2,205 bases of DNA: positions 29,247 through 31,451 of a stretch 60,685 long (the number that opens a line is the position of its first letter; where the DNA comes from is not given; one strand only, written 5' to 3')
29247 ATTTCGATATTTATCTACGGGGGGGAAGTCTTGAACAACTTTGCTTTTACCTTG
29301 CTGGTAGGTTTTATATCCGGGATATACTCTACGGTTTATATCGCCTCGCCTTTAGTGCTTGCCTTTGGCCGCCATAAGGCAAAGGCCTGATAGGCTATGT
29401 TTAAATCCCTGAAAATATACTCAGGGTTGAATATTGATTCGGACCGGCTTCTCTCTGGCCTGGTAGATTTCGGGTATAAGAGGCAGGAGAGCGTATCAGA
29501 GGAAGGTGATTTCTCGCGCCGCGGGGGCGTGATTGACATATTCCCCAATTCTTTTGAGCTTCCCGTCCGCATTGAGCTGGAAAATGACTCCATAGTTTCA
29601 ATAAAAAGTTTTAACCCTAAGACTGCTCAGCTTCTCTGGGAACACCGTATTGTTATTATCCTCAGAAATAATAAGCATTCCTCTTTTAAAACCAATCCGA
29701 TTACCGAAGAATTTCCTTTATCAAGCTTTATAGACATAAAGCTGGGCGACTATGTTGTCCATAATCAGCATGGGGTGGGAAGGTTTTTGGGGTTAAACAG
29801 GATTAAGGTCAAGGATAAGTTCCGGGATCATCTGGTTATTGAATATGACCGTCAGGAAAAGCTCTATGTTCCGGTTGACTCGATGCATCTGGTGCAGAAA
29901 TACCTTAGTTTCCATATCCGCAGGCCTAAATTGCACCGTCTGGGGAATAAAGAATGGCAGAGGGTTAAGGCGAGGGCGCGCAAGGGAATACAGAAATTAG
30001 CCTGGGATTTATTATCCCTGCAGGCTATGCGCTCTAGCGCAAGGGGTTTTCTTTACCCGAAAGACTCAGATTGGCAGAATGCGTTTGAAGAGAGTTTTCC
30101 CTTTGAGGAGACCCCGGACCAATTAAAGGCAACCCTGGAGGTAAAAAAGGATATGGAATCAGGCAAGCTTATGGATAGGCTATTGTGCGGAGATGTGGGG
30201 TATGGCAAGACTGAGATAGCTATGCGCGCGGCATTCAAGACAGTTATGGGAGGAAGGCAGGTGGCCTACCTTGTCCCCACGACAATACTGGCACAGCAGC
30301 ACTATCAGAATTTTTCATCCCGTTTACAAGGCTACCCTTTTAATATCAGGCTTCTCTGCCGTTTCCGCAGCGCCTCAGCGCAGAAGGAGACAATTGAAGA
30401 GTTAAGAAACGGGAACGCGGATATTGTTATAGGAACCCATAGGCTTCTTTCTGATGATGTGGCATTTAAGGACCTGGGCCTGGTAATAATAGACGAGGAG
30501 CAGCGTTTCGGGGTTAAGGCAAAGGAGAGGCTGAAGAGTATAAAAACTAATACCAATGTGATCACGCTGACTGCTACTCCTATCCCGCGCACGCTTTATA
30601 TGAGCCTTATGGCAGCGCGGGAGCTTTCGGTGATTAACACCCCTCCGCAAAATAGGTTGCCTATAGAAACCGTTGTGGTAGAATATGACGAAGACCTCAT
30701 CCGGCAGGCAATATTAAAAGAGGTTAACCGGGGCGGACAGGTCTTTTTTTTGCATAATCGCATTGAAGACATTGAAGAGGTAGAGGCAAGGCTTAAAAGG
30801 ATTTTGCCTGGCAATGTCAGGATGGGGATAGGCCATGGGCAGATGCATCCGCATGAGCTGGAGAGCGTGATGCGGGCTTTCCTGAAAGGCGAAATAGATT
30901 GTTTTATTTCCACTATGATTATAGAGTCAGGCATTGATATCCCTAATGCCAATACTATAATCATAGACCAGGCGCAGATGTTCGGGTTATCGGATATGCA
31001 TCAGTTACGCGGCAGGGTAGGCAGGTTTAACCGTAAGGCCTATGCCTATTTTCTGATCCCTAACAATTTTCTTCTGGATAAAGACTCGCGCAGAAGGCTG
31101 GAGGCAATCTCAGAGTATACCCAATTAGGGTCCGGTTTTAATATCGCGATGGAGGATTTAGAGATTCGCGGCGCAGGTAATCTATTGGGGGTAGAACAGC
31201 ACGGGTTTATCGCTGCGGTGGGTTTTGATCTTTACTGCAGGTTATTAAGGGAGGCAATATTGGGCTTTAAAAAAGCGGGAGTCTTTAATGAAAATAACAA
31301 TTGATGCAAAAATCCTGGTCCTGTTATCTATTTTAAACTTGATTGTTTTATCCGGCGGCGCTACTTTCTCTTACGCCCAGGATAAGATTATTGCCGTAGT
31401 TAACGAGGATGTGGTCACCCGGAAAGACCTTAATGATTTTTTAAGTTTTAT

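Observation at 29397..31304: Minimal Mfd (635 aa) keeping the UvrA-binding domain but lacking the autoinhibitory clamp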

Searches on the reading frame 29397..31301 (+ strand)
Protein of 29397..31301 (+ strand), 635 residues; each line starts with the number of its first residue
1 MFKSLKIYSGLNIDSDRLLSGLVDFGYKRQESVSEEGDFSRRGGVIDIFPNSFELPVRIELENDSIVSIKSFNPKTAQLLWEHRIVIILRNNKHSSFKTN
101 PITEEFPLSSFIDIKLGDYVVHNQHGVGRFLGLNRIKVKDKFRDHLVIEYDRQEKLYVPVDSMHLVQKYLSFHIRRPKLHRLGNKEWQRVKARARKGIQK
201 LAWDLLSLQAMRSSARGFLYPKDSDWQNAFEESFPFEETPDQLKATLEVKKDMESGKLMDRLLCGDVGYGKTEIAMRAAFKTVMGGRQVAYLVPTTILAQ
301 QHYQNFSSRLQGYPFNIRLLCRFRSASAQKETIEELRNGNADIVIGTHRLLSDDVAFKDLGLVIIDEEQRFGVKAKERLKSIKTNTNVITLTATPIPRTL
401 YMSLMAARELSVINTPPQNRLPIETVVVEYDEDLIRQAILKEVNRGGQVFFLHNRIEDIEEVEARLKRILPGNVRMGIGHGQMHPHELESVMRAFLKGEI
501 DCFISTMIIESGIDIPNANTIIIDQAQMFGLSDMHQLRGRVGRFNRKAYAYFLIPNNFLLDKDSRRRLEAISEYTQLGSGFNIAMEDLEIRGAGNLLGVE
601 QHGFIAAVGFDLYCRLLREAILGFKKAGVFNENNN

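Call 3: search_protein_families(library=pfam, proteins=[window:29397-31301:+], max_evalue=1)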
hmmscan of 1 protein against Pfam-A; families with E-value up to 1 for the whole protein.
window:29397-31301:+ (635 aa): 13 families
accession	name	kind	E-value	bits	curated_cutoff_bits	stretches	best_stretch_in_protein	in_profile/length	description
PF00270.35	DEAD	-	1e-26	94.1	26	1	241-400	3-164/167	DEAD/DEAH box helicase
PF00271.37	Helicase_C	-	8.6e-20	71.5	23.5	1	437-545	8-110/110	Helicase conserved C-terminal domain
PF02559.22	CarD_TRCF_RID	-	8e-19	67.9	23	1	115-170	2-57/57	CarD-like/TRCF RID domain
PF17757.6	UvrB_inter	-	7.7e-18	64.8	22.9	1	5-87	1-84/91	UvrB interaction domain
PF04851.21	ResIII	-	1.9e-09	38.1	22.5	1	239-395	5-162/164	Type III restriction enzyme, res subunit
PF14814.11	UB2H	-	3.2e-05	24.3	27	1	7-71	1-73/85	Bifunctional transglycosylase second domain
PF25199.1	nSTAND_NTPase5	-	0.0018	18.5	34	1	218-311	3-94/145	Novel STAND NTPase 5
PF22590.2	Cas3-like_C_2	-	0.0072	17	27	1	446-545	2-105/106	CRISPR-associated nuclease/helicase Cas3, C-terminal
PF13604.12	AAA_30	-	0.017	15.3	27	0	261-382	21-111/191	AAA domain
PF19833.4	RecG_dom3_C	-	0.021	15.3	26.8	1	579-604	3-28/87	ATP-dependent DNA helicase RecG, domain 3, C-terminal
PF22232.2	TraI_hel_assoc_N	-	0.036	15.1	27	0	344-379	49-84/99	TraI helicase-associated ssDNA bd, N-terminal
PF13401.12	AAA_22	-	0.078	13.7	27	0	262-383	9-108/130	AAA domain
PF21531.3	Rv2175c_wHTH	-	0.14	12.6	27.1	1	127-160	21-54/57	DNA-binding protein Rv2175c, wHTH domain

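Call 4: search_protein_families(library=ncbifam, proteins=[window:29397-31301:+], max_evalue=0.01)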
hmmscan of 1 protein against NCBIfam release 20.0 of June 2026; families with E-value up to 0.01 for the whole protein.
window:29397-31301:+ (635 aa): 32 families (the best 25 are shown)
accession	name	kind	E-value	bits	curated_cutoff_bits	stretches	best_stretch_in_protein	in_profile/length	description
TIGR00580.2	mfd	equivalog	4.2e-263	875.9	800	2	92-626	288-821/907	transcription-repair coupling factor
NF007966.0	PRK10689.1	equivalog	1.3e-188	629.2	1329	2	111-626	474-988/1148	transcription-repair coupling factor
NF008168.0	PRK10917.2-2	equivalog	2.9e-119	399.6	718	1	215-605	343-738/795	ATP-dependent DNA helicase RecG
NF008165.0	PRK10917.1-3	equivalog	1.2e-115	387.6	711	1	209-605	232-635/692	ATP-dependent DNA helicase RecG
TIGR00643.1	recG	equivalog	5.8e-111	372.1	659.4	1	201-605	200-608/629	ATP-dependent DNA helicase RecG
NF008170.0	PRK10917.2-4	equivalog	2.4e-95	320.2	975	1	212-604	375-770/826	ATP-dependent DNA helicase RecG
NF008163.0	PRK10917.1-1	equivalog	2.2e-94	317.1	796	1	182-606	210-644/692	ATP-dependent DNA helicase RecG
NF008164.0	PRK10917.1-2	equivalog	1.7e-91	307.5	785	1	192-604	228-645/704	ATP-dependent DNA helicase RecG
NF008166.0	PRK10917.1-4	equivalog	9.4e-89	298.3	864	1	134-603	172-654/705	ATP-dependent DNA helicase RecG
NF008167.0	PRK10917.2-1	equivalog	5e-81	272.9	995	2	210-462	256-528/744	ATP-dependent DNA helicase RecG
NF008169.0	PRK10917.2-3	equivalog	1e-55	189.5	555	1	228-603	220-581/610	ATP-dependent DNA helicase RecG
TIGR00595.1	priA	equivalog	4.8e-18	65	230.35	1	262-377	1-111/509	replication restart helicase PriA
NF003673.1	PRK05298.1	equivalog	3.6e-16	58.7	743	1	5-94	156-246/653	excinuclease ABC subunit UvrB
NF004066.1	PRK05580.1-3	equivalog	6.5e-15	54.5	813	1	228-377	243-385/788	primosomal protein N'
TIGR00631.1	uvrb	equivalog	1.3e-14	53.4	750.1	1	5-89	156-241/658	excinuclease ABC subunit UvrB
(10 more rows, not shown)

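Call 9: find_related_loci(query=window:29397-31301:+, collection=genome_contigs, flank=4000)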
Query window:29397-31301:+ (635 aa) in genome_contigs; peptide patterns used: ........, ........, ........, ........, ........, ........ (x = any residue, [..] = any of these).
172 stretches matched a pattern; 109 encode a relative of the query (tblastn E <= 1e-3); the best 80 are kept; 80 distinct loci.
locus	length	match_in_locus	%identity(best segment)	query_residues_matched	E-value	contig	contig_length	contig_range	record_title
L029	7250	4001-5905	96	1-635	0e+0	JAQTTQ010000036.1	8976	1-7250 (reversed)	MAG: Candidatus Omnitrophota bacterium isolate STB_44 NODE_21107_length_8976_cov_6.401514_Sandtown_B, whole genome shotg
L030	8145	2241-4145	78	1-635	0e+0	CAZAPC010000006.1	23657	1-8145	MAG TPA_asm: uncultured Planctomycetales bacterium isolate SRP098346_co1_103 genome assembly, contig: NODE_1855_length_2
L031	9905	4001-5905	76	1-635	0e+0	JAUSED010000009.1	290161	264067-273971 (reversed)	MAG: Candidatus Omnitrophota bacterium isolate E14_maxbin.165 E14_k141_1292841, whole genome shotgun sequence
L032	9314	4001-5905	75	1-635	0e+0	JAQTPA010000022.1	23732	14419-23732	MAG: Candidatus Omnitrophota bacterium isolate STB_105 NODE_4694_length_23732_cov_20.035586_Sandtown_B, whole genome sho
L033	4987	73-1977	74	1-635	0e+0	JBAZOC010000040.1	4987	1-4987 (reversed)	MAG: Candidatus Omnitrophota bacterium isolate SO_2017_LW4_85 scaffold_33287_c1_LW137-91_2017, whole genome shotgun sequ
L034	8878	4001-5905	74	1-635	0e+0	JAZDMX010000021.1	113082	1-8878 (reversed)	MAG: Candidatus Omnitrophota bacterium isolate MEGAHIT-group-0.683 k141_7121710, whole genome shotgun sequence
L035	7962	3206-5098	75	1-631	0e+0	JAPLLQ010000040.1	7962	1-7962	MAG: Candidatus Omnitrophota bacterium isolate LacPavin_0419_WC90_MAG_41_7 LacPavin_0419_WC90_scaffold_23441, whole geno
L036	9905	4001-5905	75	1-635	0e+0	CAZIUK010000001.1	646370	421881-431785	MAG TPA_asm: uncultured Planctomycetales bacterium isolate binchicken_co154_195 genome assembly, contig: NODE_1_length_6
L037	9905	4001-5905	73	1-635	0e+0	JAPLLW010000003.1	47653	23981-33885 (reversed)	MAG: Candidatus Omnitrophota bacterium isolate LacPavin_0419_WC70L_MAG_40_11 LacPavin_0419_WC70L_scaffold_306900, whole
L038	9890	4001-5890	78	1-630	0e+0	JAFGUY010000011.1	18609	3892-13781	MAG: Candidatus Omnitrophota bacterium isolate ZodW_Metabat.114 k87_1100507, whole genome shotgun sequence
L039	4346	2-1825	75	28-635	0e+0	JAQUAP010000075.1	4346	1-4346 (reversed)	MAG: Candidatus Omnitrophota bacterium isolate STC_87 NODE_63290_length_4346_cov_3.312159_Sandtown_C, whole genome shotg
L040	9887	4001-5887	73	1-629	0e+0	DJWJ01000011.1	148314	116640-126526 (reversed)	MAG TPA_asm: Candidatus Omnitrophica bacterium UBA6233 UBA6233_contig_13830, whole genome shotgun sequence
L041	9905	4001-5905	73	1-635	0e+0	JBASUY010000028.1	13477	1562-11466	MAG: Candidatus Omnitrophota bacterium isolate MFD13470_ilm_asm_bin9 k127_28536, whole genome shotgun sequence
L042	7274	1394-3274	73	1-627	0e+0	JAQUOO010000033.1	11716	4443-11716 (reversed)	MAG: Candidatus Omnitrophota bacterium isolate STD1_202 NODE_14975_length_11716_cov_4.545345_Sandtown_D1, whole genome s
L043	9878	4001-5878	72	1-626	0e+0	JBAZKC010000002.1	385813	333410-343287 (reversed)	MAG: Candidatus Omnitrophota bacterium isolate SO_2017_LW4_134 scaffold_69_c1_LW137-91_2017, whole genome shotgun sequen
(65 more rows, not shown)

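Call 14: search_solved_structures(query=window:29397-31301:+, show_alignments=2, max_evalue=1e-20)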
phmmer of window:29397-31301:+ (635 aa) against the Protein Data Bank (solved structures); distinct sequences matched with E-value up to 1e-20: 10.
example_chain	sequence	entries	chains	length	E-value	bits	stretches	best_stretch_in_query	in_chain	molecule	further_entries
6x26_A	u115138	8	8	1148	1.6e-171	575.2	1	105-625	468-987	Transcription-repair-coupling factor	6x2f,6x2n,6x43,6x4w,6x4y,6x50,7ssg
2eyq_A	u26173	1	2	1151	1.6e-171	575.2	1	105-625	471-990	Transcription-repair coupling factor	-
9n07_A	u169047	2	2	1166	1.7e-171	575.2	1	105-625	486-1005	Transcription-repair-coupling factor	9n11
6xeo_A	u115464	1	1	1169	1.7e-171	575.1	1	105-625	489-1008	Transcription-repair-coupling factor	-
6ac6_A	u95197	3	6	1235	4.1e-171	573.9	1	114-627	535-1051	Mycobacterium smegmatis Mfd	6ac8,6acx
6aca_A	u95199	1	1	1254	1.8e-165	555.2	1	114-626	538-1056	Mycobacterium tuberculosis Mfd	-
13jq_A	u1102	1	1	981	3.9e-151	507.9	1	115-625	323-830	Transcription-repair-coupling factor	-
6m6a_M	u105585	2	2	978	1.2e-150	506.3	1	115-625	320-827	Transcription-repair-coupling factor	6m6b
1gm5_A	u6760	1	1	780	1.6e-78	268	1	191-615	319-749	RECG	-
9wm0_A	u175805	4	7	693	6.4e-67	229.8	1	170-604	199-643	ATP-dependent DNA helicase RecG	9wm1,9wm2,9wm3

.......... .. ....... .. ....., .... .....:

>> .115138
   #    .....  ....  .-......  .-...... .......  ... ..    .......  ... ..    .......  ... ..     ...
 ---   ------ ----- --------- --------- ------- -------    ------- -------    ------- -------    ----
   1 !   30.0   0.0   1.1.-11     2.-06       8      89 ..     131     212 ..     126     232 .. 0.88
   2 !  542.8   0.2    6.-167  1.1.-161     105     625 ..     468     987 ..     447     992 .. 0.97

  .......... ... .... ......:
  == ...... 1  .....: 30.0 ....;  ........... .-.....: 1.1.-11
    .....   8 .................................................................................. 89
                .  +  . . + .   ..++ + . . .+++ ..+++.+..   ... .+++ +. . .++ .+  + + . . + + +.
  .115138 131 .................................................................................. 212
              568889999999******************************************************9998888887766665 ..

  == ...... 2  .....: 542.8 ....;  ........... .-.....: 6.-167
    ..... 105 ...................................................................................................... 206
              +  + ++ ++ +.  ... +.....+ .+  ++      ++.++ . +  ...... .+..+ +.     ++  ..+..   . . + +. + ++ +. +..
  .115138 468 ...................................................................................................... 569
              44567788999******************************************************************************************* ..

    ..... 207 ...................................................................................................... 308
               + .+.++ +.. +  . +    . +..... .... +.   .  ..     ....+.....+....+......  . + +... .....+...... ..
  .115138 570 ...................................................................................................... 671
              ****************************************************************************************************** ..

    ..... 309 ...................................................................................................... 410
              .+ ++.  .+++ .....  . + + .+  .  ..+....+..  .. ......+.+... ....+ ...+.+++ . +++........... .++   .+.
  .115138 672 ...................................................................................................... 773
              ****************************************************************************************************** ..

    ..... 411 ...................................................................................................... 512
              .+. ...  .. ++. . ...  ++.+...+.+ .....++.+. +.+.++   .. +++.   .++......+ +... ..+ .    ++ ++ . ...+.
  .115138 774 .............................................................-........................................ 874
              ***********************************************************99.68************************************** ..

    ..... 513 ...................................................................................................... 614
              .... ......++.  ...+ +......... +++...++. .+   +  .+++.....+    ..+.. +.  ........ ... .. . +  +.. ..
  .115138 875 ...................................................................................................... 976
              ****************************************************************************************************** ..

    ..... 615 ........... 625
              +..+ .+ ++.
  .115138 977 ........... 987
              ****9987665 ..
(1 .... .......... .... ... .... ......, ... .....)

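Call 19: search_protein_representatives(protein=window:29397-31301:+)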
Query: 635 residues. Proteins with E-value up to 0.001 (for the whole library): 38185; up to 1e-10: 23494; up to 1e-30: 11841. The best 150 are listed.
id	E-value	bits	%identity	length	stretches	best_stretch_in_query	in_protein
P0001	1.5e-227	773.6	55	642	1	1-626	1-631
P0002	3.3e-212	722.9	54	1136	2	106-626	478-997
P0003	2.4e-211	720.0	51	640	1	5-621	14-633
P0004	1.5e-209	714.1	53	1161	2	97-632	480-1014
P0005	1.2e-207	707.8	54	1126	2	104-626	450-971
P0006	1.4e-206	704.3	57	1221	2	109-625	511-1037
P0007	1.3e-205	701.1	52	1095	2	101-625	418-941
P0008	6.4e-204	695.5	55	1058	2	106-626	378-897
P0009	1.1e-203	694.7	54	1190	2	112-621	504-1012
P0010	3.0e-203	693.3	54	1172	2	105-625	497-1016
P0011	3.5e-203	693.1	53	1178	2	101-622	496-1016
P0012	7.0e-203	692.1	55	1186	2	111-623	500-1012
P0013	1.9e-202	690.6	54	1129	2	104-625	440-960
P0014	9.5e-202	688.3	53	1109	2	104-621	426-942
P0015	1.5e-201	687.6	53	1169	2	98-622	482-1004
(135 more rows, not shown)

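Call 35: find_homologous_proteins(query=window:29397-31301:+, max_evalue=1e-100)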
Query window:29397-31301:+ (635 aa): 7973 proteins with E <= 1e-100 among 8000 candidates; the best 120 are listed.
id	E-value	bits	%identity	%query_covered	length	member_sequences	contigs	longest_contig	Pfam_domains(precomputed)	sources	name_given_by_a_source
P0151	0.0e+0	1387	96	100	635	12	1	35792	PF02559.23,PF00270.36,PF17757.7,PF00271.38,PF04851.22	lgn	-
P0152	0.0e+0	1230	82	100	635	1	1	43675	PF02559.23,PF00270.36,PF17757.7,PF00271.38,PF04851.22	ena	-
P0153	0.0e+0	1161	78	100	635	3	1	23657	PF02559.23,PF00270.36,PF17757.7,PF00271.38,PF04851.22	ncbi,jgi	-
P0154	0.0e+0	1159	77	100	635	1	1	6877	PF02559.23,PF00270.36,PF17757.7,PF00271.38,PF04851.22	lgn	-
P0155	0.0e+0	1152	78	100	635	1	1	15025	PF02559.23,PF00270.36,PF17757.7,PF00271.38,PF04851.22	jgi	-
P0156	0.0e+0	1139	76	100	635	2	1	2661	PF02559.23,PF00270.36,PF17757.7,PF00271.38,PF04851.22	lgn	-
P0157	0.0e+0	1137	76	100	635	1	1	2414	PF02559.23,PF00270.36,PF17757.7,PF00271.38,PF04851.22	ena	-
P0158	0.0e+0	1137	76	100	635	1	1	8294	PF02559.23,PF00270.36,PF17757.7,PF00271.38,PF04851.22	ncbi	-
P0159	0.0e+0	1131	76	100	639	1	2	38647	PF02559.23,PF00270.36,PF17757.7,PF00271.38,PF04851.22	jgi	-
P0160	0.0e+0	1124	76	100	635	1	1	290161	PF02559.23,PF00270.36,PF17757.7,PF00271.38,PF04851.22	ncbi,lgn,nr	ncbi:MAG: transcription-repair coupling factor [Candidatus Omnitrophota bacterium]|nr:transcription-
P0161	0.0e+0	1123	75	100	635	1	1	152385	PF02559.23,PF00270.36,PF17757.7,PF00271.38,PF04851.22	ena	-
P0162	0.0e+0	1122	75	100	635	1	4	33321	PF02559.23,PF00270.36,PF14814.12,PF17757.7,PF00271.38,PF04851.22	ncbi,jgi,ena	ncbi:MAG: transcription-repair coupling factor [Candidatus Omnitrophota bacterium]|jgi:transcription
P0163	0.0e+0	1122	76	100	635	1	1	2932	PF02559.23,PF00270.36,PF17757.7,PF00271.38,PF04851.22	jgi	-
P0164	0.0e+0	1121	76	100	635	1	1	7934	PF02559.23,PF00270.36,PF17757.7,PF00271.38,PF04851.22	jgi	jgi:transcription-repair coupling factor (superfamily II helicase)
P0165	0.0e+0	1116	75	100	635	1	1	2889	PF02559.23,PF00270.36,PF17757.7,PF00271.38,PF04851.22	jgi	jgi:transcription-repair coupling factor (superfamily II helicase)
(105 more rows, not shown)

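Call 42: predict_structure(alignment_id=A1)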
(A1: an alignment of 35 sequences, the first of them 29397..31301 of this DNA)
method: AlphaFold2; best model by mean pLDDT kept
length: 635 residues; sequences in the alignment: 35
mean_pLDDT: 76.2   pTM: 0.62
mean pLDDT of the five models: 76.2, 74.6, 73.0, 71.2, 65.6
residues with pLDDT >= 90: 165; 70-90: 269; 50-70: 130; < 50: 71
segments of 3 or more residues with pLDDT < 50: 93-112, 170-183, 397-408, 592-609, 631-635
pLDDT, mean of each block of 10 residues (from residue 1): 73 87 87 85 90 82 90 85 80 36 30 62 64 74 77 73 62 44 54 66 70 79 93 83 88 88 73 92 95 83 90 93 85 94 92 91 78 75 87 58 46 62 88 94 91 86 93 91 81 87 77 70 90 80 79 89 86 72 61 42 42 59 65 40
secondary structure, 60 per line:
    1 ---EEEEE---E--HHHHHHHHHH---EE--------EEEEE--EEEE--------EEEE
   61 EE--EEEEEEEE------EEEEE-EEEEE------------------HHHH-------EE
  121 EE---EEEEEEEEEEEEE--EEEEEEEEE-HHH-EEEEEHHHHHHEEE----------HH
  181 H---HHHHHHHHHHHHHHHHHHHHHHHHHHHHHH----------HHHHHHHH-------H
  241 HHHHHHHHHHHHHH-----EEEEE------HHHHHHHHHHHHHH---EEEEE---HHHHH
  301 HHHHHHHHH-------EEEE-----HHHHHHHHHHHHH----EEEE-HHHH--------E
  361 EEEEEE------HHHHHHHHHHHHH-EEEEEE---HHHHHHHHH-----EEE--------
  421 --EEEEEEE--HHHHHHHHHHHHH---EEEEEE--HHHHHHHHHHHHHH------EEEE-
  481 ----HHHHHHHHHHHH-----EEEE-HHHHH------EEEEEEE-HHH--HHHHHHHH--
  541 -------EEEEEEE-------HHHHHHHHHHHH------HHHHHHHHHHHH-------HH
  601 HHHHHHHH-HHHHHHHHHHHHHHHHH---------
elements in order: E4-8 H15-24 E38-42 E45-48 E57-62 E65-72 E79-83 E85-89 H108-111 E119-122 E126-138 E141-149 E155-159 H160-165 E166-168 H185-214 H225-232 H240-254 E260-264 H271-284 E288-292 H296-309 E317-320 H326-338 E343-346 H348-351 E360-366 H373-385 E387-392 H396-404 E410-412 E423-429 H432-444 E448-453 H456-469 E476-479 H485-496 E502-505 H507-511 E518-524 H531-538 E548-554 H562-573 H580-591 H599-608 H610-626

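Call 45: fold_search(model_id=the predicted structure, library=pdb)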
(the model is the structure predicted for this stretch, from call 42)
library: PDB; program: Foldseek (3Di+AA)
matches with E <= 10: 1744; with E <= 0.001: 877
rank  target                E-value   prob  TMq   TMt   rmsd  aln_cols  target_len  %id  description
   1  6ac8_A                5.6e-57  1.00  0.69  0.39  19.0       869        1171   32  Crystal structure of Mycobacterium smegmatis Mfd at 2.75 A resolution (released 2019-08-28)
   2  9n11_A                8.4e-56  1.00  0.59  0.36  32.8       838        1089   33  Mfd-bound E.coli RNA polymerase elongation complex + ADP-BeF3 - L1.5 state (released 2025-10-15)
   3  2eyq_A                1.6e-55  1.00  0.58  0.35  19.3       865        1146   32  Crystal structure of Escherichia coli transcription-repair coupling factor (released 2006-02-28)
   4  6ac8_B                2.8e-55  1.00  0.69  0.39  19.4       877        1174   32  Crystal structure of Mycobacterium smegmatis Mfd at 2.75 A resolution (released 2019-08-28)
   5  2eyq_B                6.0e-55  1.00  0.58  0.35  19.2       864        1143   32  Crystal structure of Escherichia coli transcription-repair coupling factor (released 2006-02-28)
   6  6acx_B                7.5e-55  1.00  0.68  0.39  19.6       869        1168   31  Crystal structure of Mycobacterium smegmatis Mfd in complex with ADP + Pi at 3.5 A resolution. (released 2019-08-28)
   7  6ac6_A                9.4e-55  1.00  0.68  0.39  19.4       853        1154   32  Ab initio crystal structure of Selenomethionine labelled Mycobacterium smegmatis Mfd (released 2019-08-28)
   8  6acx_A                1.2e-53  1.00  0.71  0.40  18.9       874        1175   32  Crystal structure of Mycobacterium smegmatis Mfd in complex with ADP + Pi at 3.5 A resolution. (released 2019-08-28)
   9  6aca                  1.4e-52  1.00  0.69  0.41  19.5       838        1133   33  Crystal structure of Mycobacterium tuberculosis Mfd at 3.6 A resolution (released 2019-08-28)
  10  6x26_A                3.4e-52  1.00  0.69  0.40  15.2       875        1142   32  Mfd-bound E.coli RNA polymerase elongation complex - L1 state (released 2021-02-03)
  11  6ac6_B                2.0e-51  1.00  0.68  0.39  20.7       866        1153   31  Ab initio crystal structure of Selenomethionine labelled Mycobacterium smegmatis Mfd (released 2019-08-28)
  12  6x2f_A                7.2e-51  1.00  0.57  0.33  32.3       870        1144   32  Mfd-bound E.coli RNA polymerase elongation complex - L2 state (released 2021-02-03)
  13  6xeo_A                8.7e-45  1.00  0.69  0.41  22.7       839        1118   34  Structure of Mfd bound to dsDNA (released 2020-08-19)
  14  6m6a_M                6.7e-38  1.00  0.52  0.70  18.7       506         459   43  Cryo-EM structure of Thermus thermophilus Mfd in complex with RNA polymerase (released 2020-10-14)
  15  7ssg_A                5.4e-31  1.00  0.52  0.83   4.5       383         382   52  Mfd DNA complex (released 2022-05-25)
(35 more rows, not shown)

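Call 58: list_cluster_members(proteins=[P0001, P0003, P0002, P0004, P0005, P0006, P0008])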
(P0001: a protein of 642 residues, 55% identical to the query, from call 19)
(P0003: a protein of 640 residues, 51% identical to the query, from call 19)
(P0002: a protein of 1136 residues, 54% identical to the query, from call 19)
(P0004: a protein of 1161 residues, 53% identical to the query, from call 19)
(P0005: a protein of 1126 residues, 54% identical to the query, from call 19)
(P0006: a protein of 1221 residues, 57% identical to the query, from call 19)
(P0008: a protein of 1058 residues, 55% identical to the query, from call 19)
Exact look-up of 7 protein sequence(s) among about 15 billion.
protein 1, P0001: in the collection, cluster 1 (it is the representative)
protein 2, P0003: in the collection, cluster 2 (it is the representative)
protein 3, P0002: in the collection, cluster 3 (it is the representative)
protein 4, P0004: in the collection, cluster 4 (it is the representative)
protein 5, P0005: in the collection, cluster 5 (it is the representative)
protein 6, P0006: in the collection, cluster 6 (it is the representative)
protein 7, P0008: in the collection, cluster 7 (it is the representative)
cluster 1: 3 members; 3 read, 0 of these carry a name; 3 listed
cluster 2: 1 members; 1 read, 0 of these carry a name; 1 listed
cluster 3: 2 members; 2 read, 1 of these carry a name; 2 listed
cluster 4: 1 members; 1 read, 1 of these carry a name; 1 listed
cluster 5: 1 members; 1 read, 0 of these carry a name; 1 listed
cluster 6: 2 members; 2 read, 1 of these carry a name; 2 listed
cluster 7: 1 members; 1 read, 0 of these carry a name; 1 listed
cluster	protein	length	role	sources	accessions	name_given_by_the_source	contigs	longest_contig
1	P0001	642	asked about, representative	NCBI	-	-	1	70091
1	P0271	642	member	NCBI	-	-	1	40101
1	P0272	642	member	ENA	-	-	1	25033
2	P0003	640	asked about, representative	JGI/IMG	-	-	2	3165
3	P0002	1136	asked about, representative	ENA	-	-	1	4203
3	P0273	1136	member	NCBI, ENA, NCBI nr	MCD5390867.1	transcription-repair coupling factor [candidate division NPL-UPA2 bacterium]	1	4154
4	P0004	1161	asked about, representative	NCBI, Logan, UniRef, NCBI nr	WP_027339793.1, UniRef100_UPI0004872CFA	transcription-repair coupling factor [Halonatronum saccharophilum] | transcription-repair coupling factor n=1 Tax=Halonatronum saccharophilum TaxID=150060 ...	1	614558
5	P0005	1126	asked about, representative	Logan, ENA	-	-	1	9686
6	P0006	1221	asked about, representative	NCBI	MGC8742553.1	MAG: transcription-repair coupling factor [Verrucomicrobiia bacterium]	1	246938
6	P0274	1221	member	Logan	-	-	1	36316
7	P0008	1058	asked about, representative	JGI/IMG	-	-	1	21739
